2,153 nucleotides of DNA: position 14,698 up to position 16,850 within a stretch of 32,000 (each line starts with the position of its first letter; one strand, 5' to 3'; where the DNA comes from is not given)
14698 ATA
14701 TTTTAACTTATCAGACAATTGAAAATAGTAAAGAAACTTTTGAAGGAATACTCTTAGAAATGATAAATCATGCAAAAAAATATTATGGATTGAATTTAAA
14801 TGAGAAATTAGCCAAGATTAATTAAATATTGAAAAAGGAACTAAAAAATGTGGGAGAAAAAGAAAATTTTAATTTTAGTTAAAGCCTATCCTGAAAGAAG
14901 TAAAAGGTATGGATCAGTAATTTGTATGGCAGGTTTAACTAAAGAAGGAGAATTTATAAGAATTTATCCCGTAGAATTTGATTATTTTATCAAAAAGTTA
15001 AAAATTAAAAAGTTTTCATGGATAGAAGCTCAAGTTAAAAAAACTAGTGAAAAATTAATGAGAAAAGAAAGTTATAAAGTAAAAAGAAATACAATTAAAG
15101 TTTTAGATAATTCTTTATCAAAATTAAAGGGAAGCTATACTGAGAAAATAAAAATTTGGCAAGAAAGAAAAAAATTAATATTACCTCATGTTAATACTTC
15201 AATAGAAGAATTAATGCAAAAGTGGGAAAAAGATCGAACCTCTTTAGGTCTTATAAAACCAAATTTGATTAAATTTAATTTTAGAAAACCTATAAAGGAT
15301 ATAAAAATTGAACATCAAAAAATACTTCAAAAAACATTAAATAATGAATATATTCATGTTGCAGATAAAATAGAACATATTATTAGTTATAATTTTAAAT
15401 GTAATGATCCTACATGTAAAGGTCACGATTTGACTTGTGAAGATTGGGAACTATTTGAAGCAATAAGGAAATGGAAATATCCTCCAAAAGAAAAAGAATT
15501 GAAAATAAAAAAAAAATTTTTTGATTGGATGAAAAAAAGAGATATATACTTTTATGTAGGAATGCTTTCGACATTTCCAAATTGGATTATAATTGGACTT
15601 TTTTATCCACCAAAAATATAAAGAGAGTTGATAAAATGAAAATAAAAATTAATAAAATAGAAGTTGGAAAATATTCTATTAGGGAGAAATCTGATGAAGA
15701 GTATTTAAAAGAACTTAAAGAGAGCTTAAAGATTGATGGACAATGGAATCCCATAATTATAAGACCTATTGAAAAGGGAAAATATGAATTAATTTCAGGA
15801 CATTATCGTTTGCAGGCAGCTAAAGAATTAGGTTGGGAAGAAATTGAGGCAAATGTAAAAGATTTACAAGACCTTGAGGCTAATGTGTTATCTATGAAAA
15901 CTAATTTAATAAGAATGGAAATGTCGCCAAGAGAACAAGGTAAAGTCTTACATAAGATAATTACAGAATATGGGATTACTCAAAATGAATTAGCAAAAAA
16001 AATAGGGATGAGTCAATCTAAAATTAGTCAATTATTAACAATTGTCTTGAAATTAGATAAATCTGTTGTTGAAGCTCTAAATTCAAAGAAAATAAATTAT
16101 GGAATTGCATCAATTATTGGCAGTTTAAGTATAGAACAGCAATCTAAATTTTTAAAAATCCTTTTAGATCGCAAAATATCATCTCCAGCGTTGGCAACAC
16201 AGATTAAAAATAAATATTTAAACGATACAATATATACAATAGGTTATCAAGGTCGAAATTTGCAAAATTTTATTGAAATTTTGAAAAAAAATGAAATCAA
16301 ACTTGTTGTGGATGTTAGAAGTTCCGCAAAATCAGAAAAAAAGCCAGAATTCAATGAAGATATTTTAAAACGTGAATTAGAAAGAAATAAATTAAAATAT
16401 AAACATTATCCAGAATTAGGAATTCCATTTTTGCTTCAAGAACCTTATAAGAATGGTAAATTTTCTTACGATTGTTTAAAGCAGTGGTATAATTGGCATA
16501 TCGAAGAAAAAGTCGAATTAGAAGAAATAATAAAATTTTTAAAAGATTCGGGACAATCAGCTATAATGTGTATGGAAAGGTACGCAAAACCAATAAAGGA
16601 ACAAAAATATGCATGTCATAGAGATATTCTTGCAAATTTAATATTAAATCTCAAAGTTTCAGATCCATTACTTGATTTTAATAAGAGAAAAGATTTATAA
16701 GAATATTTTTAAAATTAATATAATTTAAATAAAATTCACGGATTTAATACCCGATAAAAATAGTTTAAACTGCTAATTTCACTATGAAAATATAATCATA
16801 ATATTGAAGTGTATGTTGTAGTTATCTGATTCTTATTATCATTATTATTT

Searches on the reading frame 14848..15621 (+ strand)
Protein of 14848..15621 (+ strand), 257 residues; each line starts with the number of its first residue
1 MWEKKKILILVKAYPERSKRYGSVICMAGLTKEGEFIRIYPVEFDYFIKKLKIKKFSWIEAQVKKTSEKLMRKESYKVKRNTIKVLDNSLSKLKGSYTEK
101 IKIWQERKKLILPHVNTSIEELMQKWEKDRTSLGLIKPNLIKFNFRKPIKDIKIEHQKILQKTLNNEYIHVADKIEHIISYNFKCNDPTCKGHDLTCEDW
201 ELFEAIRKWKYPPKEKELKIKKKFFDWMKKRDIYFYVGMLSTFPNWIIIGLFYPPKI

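Call 77: search_protein_families(library=pfam, proteins=[window:14848-15621:+], max_evalue=0.001)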
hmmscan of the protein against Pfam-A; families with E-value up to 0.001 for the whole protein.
window:14848-15621:+ (257 aa): 0 families

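Call 78: search_protein_families(library=padloc, proteins=[window:14848-15621:+], max_evalue=0.001)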
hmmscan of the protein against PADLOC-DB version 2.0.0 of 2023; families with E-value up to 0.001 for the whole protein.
window:14848-15621:+ (257 aa): 3 families
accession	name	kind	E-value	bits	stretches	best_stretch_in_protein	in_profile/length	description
PDLC04508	PDC-M19B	-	1.8e-48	163.3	1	3-256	2-262/269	-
PDLC04507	PDC-M19B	-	8.5e-41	138.1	1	3-256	4-241/252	-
PDLC04506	PDC-M19B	-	1.6e-24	84.7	1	5-142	10-149/236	-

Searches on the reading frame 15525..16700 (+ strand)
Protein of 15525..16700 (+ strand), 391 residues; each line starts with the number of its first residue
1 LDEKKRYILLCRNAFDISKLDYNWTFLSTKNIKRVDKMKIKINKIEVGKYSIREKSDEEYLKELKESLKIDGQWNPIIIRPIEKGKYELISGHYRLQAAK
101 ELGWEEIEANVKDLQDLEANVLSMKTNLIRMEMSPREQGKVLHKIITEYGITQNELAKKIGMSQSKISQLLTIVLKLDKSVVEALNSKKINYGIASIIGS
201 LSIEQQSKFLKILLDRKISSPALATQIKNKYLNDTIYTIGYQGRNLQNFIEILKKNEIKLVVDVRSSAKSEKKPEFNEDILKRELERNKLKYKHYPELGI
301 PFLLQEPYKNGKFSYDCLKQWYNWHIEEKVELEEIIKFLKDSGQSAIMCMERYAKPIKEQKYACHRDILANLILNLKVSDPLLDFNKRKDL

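Call 77: search_protein_families(library=pfam, proteins=[window:15525-16700:+], max_evalue=0.001)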
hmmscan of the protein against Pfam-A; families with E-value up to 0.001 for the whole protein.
window:15525-16700:+ (391 aa): 4 families
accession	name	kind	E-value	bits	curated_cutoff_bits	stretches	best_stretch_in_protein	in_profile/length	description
PF02195.25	ParB_N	-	4.7e-18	65.5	26.3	1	39-127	5-93/95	ParB N-terminal domain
PF04343.18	DUF488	-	5.5e-17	63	22.2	1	246-372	2-120/121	Domain of unknown function DUF488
PF17762.8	HTH_ParB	-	3.2e-13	50.1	22.6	1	133-227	3-97/102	ParB HTH domain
PF01381.28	HTH_3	-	0.00017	22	23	1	144-170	3-29/55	Helix-turn-helix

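Call 78: search_protein_families(library=padloc, proteins=[window:15525-16700:+], max_evalue=0.001)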
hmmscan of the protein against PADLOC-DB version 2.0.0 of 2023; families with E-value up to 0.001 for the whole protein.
window:15525-16700:+ (391 aa): 6 families
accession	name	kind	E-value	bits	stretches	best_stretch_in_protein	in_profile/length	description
PDLC04505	PDC-M19A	-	7.9e-25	85.9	1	225-377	140-285/294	-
PDLC04657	PDC-M45B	-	2.8e-17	61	1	234-371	4-130/204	-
PDLC04504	PDC-M19A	-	2.2e-16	57.9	1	228-378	83-226/234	-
PDLC04658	PDC-M45C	-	1.7e-07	29.1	1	235-372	2-131/145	-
PDLC03229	MTase_II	-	3.1e-06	24.2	1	39-131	12-104/436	Type II methyltransferase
PDLC02926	HTH_VI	-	0.00029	19.1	0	139-170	3-34/92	-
